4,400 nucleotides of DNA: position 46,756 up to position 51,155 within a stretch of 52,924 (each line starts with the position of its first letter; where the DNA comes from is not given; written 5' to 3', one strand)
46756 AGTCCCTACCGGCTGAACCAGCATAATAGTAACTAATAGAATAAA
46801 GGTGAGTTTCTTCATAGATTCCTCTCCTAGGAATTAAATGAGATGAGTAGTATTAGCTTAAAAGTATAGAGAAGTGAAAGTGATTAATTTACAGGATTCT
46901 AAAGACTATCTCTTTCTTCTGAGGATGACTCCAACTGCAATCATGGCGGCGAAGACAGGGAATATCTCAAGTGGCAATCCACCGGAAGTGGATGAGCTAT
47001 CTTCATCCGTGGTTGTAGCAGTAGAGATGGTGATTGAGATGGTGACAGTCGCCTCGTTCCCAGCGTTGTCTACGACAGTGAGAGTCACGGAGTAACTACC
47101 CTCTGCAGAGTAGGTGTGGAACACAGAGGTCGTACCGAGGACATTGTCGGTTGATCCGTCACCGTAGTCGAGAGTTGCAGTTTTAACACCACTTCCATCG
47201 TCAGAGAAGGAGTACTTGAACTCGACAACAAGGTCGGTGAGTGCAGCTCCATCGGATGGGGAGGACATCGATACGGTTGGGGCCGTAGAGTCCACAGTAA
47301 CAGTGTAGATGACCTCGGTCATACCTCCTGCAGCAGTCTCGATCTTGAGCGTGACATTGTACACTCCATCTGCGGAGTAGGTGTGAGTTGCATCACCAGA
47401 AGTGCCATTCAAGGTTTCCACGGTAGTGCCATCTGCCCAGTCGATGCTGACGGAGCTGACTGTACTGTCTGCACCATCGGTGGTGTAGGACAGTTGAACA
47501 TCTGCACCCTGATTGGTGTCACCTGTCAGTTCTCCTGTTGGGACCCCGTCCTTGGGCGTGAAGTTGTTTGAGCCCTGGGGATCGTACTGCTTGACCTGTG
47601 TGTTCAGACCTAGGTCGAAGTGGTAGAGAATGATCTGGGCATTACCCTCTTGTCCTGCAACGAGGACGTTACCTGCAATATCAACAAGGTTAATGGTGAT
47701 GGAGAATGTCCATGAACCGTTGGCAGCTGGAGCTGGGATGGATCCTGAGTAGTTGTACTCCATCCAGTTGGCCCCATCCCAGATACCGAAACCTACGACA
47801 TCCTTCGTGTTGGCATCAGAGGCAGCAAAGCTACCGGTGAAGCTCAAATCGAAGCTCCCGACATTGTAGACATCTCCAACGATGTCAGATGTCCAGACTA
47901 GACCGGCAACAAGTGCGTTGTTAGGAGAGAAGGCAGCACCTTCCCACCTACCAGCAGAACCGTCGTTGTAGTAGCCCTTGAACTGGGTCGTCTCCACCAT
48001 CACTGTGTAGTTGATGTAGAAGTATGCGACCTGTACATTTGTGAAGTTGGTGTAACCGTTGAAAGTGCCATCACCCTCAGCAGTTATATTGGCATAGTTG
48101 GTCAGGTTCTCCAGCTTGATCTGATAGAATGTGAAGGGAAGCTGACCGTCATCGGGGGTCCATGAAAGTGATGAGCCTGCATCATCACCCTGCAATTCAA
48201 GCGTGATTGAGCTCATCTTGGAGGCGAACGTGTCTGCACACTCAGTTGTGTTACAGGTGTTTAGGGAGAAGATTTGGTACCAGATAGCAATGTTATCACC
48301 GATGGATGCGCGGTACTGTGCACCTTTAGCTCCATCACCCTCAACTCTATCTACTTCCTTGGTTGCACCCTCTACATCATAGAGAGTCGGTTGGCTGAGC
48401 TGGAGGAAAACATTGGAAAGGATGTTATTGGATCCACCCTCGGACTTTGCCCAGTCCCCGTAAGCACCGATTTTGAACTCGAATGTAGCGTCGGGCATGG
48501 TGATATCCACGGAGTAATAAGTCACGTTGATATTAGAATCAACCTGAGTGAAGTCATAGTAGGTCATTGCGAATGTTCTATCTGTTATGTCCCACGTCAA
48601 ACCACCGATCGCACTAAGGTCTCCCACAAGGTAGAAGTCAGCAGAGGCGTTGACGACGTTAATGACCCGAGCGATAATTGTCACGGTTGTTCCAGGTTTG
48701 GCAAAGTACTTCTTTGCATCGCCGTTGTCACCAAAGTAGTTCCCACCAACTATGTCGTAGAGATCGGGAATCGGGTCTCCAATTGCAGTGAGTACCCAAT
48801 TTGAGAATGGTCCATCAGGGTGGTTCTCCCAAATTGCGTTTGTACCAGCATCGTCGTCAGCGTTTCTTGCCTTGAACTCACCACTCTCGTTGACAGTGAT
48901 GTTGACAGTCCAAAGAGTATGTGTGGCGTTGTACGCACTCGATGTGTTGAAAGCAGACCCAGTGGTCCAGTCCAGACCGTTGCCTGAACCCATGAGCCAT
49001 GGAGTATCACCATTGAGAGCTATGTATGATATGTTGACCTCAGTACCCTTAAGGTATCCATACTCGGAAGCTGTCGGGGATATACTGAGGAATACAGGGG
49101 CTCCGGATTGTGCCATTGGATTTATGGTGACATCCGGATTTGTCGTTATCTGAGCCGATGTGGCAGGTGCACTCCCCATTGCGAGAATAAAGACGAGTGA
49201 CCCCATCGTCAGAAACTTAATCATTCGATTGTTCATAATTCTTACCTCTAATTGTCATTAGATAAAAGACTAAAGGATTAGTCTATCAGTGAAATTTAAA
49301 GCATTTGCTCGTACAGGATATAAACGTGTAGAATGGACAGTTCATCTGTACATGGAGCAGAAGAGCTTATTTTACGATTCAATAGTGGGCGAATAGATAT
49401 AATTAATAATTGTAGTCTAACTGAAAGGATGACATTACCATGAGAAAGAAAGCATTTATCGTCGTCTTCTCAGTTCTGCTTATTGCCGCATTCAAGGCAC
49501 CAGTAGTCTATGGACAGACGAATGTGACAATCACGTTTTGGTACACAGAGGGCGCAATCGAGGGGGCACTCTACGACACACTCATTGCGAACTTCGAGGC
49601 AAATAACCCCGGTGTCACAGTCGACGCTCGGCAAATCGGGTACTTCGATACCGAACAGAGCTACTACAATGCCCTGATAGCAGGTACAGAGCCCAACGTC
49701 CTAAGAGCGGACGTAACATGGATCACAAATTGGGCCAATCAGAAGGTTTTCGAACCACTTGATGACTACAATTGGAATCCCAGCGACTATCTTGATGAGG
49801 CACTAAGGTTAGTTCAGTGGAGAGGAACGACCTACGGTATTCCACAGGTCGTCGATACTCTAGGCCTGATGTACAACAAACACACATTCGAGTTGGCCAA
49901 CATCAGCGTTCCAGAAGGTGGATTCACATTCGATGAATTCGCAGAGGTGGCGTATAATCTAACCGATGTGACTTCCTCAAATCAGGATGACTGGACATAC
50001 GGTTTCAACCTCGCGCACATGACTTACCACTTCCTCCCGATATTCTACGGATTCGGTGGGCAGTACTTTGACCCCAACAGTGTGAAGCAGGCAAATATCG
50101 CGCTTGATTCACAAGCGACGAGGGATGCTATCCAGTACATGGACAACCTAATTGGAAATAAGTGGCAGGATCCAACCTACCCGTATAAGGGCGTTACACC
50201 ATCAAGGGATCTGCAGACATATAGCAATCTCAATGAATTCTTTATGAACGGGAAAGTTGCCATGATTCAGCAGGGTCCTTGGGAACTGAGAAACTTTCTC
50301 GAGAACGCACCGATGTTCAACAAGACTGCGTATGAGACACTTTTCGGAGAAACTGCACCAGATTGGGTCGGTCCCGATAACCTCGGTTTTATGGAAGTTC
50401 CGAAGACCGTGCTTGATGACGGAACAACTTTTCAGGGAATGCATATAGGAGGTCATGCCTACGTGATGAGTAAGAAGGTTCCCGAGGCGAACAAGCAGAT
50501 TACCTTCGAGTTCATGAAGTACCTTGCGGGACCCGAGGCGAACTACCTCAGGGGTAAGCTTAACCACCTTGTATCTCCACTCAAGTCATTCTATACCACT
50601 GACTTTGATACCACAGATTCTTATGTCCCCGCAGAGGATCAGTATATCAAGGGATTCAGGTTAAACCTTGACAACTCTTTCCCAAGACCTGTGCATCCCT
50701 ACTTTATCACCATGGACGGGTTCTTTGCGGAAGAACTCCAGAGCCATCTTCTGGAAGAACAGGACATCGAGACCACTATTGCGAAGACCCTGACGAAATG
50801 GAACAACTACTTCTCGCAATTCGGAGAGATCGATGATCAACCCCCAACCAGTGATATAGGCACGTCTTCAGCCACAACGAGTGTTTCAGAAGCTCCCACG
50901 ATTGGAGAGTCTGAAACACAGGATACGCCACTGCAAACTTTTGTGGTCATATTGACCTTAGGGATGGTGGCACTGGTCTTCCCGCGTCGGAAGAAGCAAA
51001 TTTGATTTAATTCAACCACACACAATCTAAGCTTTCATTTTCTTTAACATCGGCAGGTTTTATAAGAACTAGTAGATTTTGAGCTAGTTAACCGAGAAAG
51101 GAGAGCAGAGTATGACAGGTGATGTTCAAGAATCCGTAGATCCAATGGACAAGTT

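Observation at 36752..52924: Complete Sus-like alpha-glucan capture locus built from C-terminally anchored archaeal surface proteins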

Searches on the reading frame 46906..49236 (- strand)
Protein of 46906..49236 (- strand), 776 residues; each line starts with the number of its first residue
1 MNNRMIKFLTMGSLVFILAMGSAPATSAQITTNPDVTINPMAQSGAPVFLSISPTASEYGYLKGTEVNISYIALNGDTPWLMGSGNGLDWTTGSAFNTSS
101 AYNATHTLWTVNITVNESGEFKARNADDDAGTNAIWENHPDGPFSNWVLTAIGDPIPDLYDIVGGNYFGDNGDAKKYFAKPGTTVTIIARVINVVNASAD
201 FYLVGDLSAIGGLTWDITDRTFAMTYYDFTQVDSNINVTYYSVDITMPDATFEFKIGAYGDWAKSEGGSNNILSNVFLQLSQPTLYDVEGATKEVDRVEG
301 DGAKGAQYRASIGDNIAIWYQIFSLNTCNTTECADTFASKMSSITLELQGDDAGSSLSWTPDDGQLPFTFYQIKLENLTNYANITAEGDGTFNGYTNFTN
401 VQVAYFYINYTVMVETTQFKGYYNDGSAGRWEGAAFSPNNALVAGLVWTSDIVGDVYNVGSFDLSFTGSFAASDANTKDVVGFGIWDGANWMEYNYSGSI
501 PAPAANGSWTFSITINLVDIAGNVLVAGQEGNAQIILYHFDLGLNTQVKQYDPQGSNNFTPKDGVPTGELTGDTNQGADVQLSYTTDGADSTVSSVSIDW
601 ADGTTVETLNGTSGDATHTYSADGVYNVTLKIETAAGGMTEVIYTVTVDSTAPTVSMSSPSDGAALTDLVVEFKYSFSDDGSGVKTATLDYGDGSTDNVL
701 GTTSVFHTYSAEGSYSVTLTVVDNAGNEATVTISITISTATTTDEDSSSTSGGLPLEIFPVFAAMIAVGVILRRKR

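Call 5: search_protein_families(library=pfam, proteins=[window:46906-49236:-], max_evalue=0.01)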
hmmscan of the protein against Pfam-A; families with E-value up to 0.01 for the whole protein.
window:46906-49236:- (776 aa): 5 families
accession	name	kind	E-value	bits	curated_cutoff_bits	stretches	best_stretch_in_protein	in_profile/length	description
PF18911.6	PKD_4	-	1.9e-17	63.5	27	2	665-736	14-84/85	PKD domain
PF00801.26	PKD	-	1.7e-10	41.2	23.5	2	671-730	17-74/80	PKD domain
PF19077.6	Big_13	-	1.4e-06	29.1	27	1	707-738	69-101/102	Bacterial Ig-like domain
PF13750.12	Big_3_3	-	0.0037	17.4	27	0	622-680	13-75/157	Bacterial Ig-like domain (group 3)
PF15418.12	DUF4625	-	0.0085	16.8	27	0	712-737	105-130/131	Domain of unknown function (DUF4625)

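Call 6: search_protein_families(library=ncbifam, proteins=[window:46906-49236:-], max_evalue=0.01)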
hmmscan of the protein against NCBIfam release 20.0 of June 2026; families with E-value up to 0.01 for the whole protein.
window:46906-49236:- (776 aa): 2 families
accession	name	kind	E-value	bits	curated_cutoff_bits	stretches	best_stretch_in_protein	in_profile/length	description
NF058578.1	CPR_pilus_PamR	equivalog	3.5e-09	35.9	300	2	688-750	184-251/297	pilus system RbmA-like protein PamR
NF047446.1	barrel_OmpL47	domain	0.00013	22.3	40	1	678-737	12-68/68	OmpL47-type beta-barrel domain-containing protein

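Call 26: find_homologous_proteins(query=window:46906-49236:-, max_evalue=0.001)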
Query window:46906-49236:- (776 aa): 4 proteins with E <= 0.001 among 8000 candidates.
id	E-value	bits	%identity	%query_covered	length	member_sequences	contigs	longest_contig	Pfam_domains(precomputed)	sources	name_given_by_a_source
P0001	0.0e+0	1727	100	100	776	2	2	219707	PF00801.27,PF19077.7,PF18911.7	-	-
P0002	0.0e+0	1146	68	100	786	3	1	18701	PF00801.27,PF19077.7,PF18911.7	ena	-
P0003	9.5e-22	95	29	20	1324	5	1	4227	PF18911.7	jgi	jgi:glutamine cyclotransferase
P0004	3.6e-8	50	32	23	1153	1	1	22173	PF13229.13,PF15418.13,PF22352.3,PF16820.12,PF00801.27,PF08329.17,PF05048.20,PF18911.7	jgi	-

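Call 28: find_encoding_contigs(protein=P0001, flank=10000, max_places=4)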
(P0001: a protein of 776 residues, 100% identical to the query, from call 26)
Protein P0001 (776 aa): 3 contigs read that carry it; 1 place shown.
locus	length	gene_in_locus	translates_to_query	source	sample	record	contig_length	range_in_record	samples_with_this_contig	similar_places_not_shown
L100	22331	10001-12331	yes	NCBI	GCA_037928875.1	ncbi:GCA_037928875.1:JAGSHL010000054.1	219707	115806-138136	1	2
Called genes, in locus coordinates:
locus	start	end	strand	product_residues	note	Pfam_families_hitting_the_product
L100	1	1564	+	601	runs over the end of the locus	PF01979:Amidohydro_1, PF13382:Adenine_deam_C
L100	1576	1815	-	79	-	-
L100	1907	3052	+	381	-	PF03065:Glyco_hydro_57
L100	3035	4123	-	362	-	PF02463:SMC_N (faint), PF00005:ABC_tran, PF17912:OB_MalK (weak)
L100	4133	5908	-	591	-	PF00528:BPD_transp_1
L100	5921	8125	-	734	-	PF00528:BPD_transp_1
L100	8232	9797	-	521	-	PF01547:SBP_bac_1, PF13416:SBP_bac_8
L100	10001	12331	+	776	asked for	PF19077:Big_13 (faint), PF18911:PKD_4 (weak), PF00801:PKD, PF18911:PKD_4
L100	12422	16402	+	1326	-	PF03065:Glyco_hydro_57, PF09985:Glucodextran_C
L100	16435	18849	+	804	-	PF03065:Glyco_hydro_57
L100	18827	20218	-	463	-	PF02446:Glyco_hydro_77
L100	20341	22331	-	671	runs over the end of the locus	PF11897:DUF3417, PF00343:Phosphorylase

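Call 29: find_encoding_contigs(protein=P0002, flank=10000, max_places=4)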
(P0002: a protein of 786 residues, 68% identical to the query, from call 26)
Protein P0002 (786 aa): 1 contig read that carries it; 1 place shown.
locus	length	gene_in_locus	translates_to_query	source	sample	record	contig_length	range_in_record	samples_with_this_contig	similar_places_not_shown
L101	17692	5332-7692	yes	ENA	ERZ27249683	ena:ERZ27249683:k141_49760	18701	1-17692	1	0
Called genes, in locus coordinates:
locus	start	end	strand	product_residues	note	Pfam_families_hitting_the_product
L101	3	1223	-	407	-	?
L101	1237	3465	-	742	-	PF00528:BPD_transp_1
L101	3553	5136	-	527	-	PF01547:SBP_bac_1, PF13416:SBP_bac_8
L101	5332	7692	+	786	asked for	PF19077:Big_13 (faint), PF18911:PKD_4, PF00801:PKD (weak)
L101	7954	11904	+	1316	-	PF03065:Glyco_hydro_57, PF09985:Glucodextran_C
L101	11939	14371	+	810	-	PF03065:Glyco_hydro_57, PF17957:Big_7 (weak)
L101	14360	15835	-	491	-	PF02446:Glyco_hydro_77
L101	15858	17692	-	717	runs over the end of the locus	PF11897:DUF3417, PF00343:Phosphorylase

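Call 60: predict_structure(alignment_id=A1)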
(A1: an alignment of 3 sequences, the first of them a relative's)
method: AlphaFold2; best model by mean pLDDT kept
length: 776 residues; sequences in the alignment: 3
mean_pLDDT: 51.4   pTM: 0.29
mean pLDDT of the five models: 51.4, 44.0, 41.5, 38.9, 34.6
residues with pLDDT >= 90: 52; 70-90: 128; 50-70: 165; < 50: 431
segments of 3 or more residues with pLDDT < 50: 1-44, 91-93, 127-145, 153-155, 167-174, 194-198, 211-220, 260-274, 280-493, 498-564, 742-776
pLDDT, mean of each block of 10 residues (from residue 1): 41 40 26 30 53 59 65 70 54 56 73 66 54 40 49 56 57 51 67 51 59 36 62 57 64 58 37 51 43 35 35 41 42 43 33 27 28 30 27 30 32 25 24 23 25 27 39 39 44 48 45 44 31 35 30 28 52 68 67 74 77 79 81 65 76 87 88 89 86 93 91 93 83 87 35 29 33 28
secondary structure, 60 per line:
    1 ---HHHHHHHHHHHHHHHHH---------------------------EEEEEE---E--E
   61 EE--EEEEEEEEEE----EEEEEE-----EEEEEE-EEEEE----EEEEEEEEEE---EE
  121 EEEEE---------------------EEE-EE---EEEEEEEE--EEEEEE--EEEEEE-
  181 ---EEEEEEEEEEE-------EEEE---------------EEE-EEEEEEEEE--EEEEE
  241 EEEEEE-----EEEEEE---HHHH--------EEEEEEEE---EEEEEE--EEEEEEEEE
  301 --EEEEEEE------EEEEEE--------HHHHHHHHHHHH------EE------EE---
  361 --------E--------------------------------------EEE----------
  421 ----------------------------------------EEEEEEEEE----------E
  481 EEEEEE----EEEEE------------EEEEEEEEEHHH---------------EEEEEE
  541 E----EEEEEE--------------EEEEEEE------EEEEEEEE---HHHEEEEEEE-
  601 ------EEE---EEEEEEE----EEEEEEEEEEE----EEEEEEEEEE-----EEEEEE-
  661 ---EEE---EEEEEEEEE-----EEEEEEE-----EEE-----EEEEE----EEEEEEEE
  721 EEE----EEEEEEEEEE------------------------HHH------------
elements in order (helices of 4 or more, strands of 3 or more residues): H4-20 E48-53 E60-62 E65-74 E79-84 E90-95 E97-101 E106-115 E119-125 E147-149 E156-163 E166-171 E174-179 E184-194 E202-205 E221-223 E225-233 E236-246 E252-257 H261-264 E273-280 E284-289 E292-300 E303-309 E316-321 H330-341 E408-410 E461-469 E480-486 E491-495 E508-516 E535-541 E546-551 E566-572 E579-586 E593-599 E607-609 E613-619 E624-634 E639-648 E654-659 E664-666 E670-678 E684-690 E696-698 E704-708 E713-723 E728-737

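Call 74: fold_search(model_id=the predicted structure, library=pdb)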
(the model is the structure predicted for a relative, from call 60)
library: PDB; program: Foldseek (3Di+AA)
matches with E <= 10: 1961; with E <= 0.001: 108
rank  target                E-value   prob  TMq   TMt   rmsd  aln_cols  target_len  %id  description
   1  4yfd_A                5.7e-10  1.00  0.14  0.19  25.6       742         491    8  Crystal structure PTP delta Ig1-Fn2 in complex with IL-1RAcP (released 2015-05-06)
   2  7q1y_A                3.3e-09  1.00  0.14  0.09  45.6       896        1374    7  X-ray structure of human A2ML1 (released 2022-04-20)
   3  2yn5_A                5.6e-09  1.00  0.18  0.42  16.1       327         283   19  Structural insight into the giant calcium-binding adhesin SiiE: implications for the adhesion of Salmonella enterica t (released 2013-04-03)
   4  2yn5_B                6.7e-09  1.00  0.18  0.42  16.4       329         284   19  Structural insight into the giant calcium-binding adhesin SiiE: implications for the adhesion of Salmonella enterica t (released 2013-04-03)
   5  5jpm_A                1.8e-08  1.00  0.17  0.20  43.1       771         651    8  Structure of the complex of human complement C4 with MASP-2 rebuilt using iMDFF (released 2016-08-10)
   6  4pbx                  1.9e-08  1.00  0.11  0.14  32.1       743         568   10  Crystal structure of the six N-terminal domains of human receptor protein tyrosine phosphatase sigma (released 2014-11-12)
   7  9fx2                  2.0e-08  1.00  0.18  0.13  41.2       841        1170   10  Structure of methylamine activated CD109 (released 2025-03-19)
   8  6tav_C                3.1e-08  1.00  0.15  0.10  43.1       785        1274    8  Crystal structure of endopeptidase-induced alpha2-macroglobulin (released 2021-05-12)
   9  7r5k_10               3.1e-08  1.00  0.15  0.09  23.1       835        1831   10  Human nuclear pore complex (constricted) (released 2022-06-22)
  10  3pdd                  3.6e-08  1.00  0.19  0.63   4.6       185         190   18  Structures of Clostridium thermocellum CbhA fibronectin(III)-like modules (released 2011-11-23)
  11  7som_D                3.6e-08  1.00  0.11  0.06  45.9       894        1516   10  Ciliary C2 central pair apparatus isolated from Chlamydomonas reinhardtii (released 2022-04-13)
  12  6tav_B                4.6e-08  1.00  0.16  0.11  42.1       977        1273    8  Crystal structure of endopeptidase-induced alpha2-macroglobulin (released 2021-05-12)
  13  8oq3_A                5.0e-08  1.00  0.17  0.10  36.8       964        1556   10  Structure of methylamine treated human complement C3 (released 2024-02-21)
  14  9ijj_O                5.2e-08  1.00  0.12  0.08  61.2      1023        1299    9  In situ structure of the central apparatus in mouse sperm axoneme. (released 2025-06-04)
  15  6tav_D                7.3e-08  1.00  0.15  0.10  43.0       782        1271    8  Crystal structure of endopeptidase-induced alpha2-macroglobulin (released 2021-05-12)
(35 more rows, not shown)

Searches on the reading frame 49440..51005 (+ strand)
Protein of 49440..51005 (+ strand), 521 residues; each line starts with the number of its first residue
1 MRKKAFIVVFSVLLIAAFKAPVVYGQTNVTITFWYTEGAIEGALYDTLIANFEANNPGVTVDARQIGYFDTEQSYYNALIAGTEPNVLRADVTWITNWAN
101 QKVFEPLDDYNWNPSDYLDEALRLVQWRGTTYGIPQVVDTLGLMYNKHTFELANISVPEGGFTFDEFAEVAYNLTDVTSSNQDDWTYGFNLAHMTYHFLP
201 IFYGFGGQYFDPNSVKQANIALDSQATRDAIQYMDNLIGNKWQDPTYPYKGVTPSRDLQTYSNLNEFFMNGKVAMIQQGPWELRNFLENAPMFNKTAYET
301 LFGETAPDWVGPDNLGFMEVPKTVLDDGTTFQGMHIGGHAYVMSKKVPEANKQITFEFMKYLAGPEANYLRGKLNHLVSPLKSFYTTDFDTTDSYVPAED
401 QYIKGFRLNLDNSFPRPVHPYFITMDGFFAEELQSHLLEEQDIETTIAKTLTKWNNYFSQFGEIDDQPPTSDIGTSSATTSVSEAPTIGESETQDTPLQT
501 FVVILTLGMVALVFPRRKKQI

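Call 5: search_protein_families(library=pfam, proteins=[window:49440-51005:+], max_evalue=0.01)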
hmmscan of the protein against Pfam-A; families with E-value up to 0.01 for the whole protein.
window:49440-51005:+ (521 aa): 2 families
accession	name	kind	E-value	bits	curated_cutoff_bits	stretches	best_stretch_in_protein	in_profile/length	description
PF13416.11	SBP_bac_8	-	1.2e-26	94.5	27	1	48-388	2-269/279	Bacterial extracellular solute-binding protein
PF01547.30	SBP_bac_1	-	6e-26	92.6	26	1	42-368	7-306/307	Bacterial extracellular solute-binding protein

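Call 6: search_protein_families(library=ncbifam, proteins=[window:49440-51005:+], max_evalue=0.01)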
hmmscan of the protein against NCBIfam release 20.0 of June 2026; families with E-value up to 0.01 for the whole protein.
window:49440-51005:+ (521 aa): 3 families
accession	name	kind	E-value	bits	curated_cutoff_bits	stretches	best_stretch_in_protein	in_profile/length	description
NF053763.1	ABCarbgalBndGanS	equivalog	2.1e-08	33.4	700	1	48-288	56-279/420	galactooligosaccharide ABC transporter substrate-binding protein GanS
NF007011.0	PRK09474.1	equivalog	2.2e-08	33.3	291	1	51-311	52-286/396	maltose/maltodextrin ABC transporter substrate-binding protein MalE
TIGR03850.1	bind_CPR_0540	equivalog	0.0047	15.6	299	0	129-291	149-296/437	carbohydrate ABC transporter substrate-binding protein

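Call 72: search_solved_structures(query=window:49440-51005:+, max_evalue=0.001)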
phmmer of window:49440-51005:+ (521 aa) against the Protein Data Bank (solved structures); distinct sequences matched with E-value up to 0.001: 49.
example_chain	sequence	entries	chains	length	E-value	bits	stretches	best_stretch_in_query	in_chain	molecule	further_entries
3jzj_A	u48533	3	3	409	3.8e-26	95.1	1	28-287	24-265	Acarbose/maltose binding protein GacH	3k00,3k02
3k01_A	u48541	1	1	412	3.9e-26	95.1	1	28-287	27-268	Acarbose/maltose binding protein GacH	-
8art_A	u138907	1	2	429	3e-24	88.9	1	29-295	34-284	Putative secreted maltose-binding protein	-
4qrz_A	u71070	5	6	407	1.8e-13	53.4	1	27-246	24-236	ABC-TYPE SUGAR TRANSPORTER | ABC transporter, substrate binding protein (Sugar)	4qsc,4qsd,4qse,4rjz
5ci5_A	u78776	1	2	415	2.1e-12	49.8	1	29-282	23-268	Extracellular solute-binding protein family 1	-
1eu8_A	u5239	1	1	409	2.2e-12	49.8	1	45-253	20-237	TREHALOSE/MALTOSE BINDING PROTEIN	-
6dtu_A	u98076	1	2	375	2.9e-12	49.4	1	31-288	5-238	maltose-binding protein MalE1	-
2gha_A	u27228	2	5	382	3.1e-12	49.3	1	31-288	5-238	maltose ABC transporter, periplasmic maltose-binding protein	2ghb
9xf5_A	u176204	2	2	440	2.3e-10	43.1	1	28-225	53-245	ABC transporter substrate-binding protein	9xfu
5f7v_A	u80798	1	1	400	4.2e-10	42.2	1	29-292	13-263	Lmo0181 protein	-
4r9f_A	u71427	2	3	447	2.7e-09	39.5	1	26-287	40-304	MBP1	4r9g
3uor_A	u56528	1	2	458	3.3e-09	39.3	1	29-156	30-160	ABC transporter sugar binding protein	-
6dts_A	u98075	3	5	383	7.6e-09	38.1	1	31-289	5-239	maltose-binding protein MalE2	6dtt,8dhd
2fnc_A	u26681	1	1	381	1.1e-08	37.6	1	31-289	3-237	maltose ABC transporter, periplasmic maltose-binding protein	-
1elj_A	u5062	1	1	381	2.5e-08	36.4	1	34-287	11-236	MALTODEXTRIN-BINDING PROTEIN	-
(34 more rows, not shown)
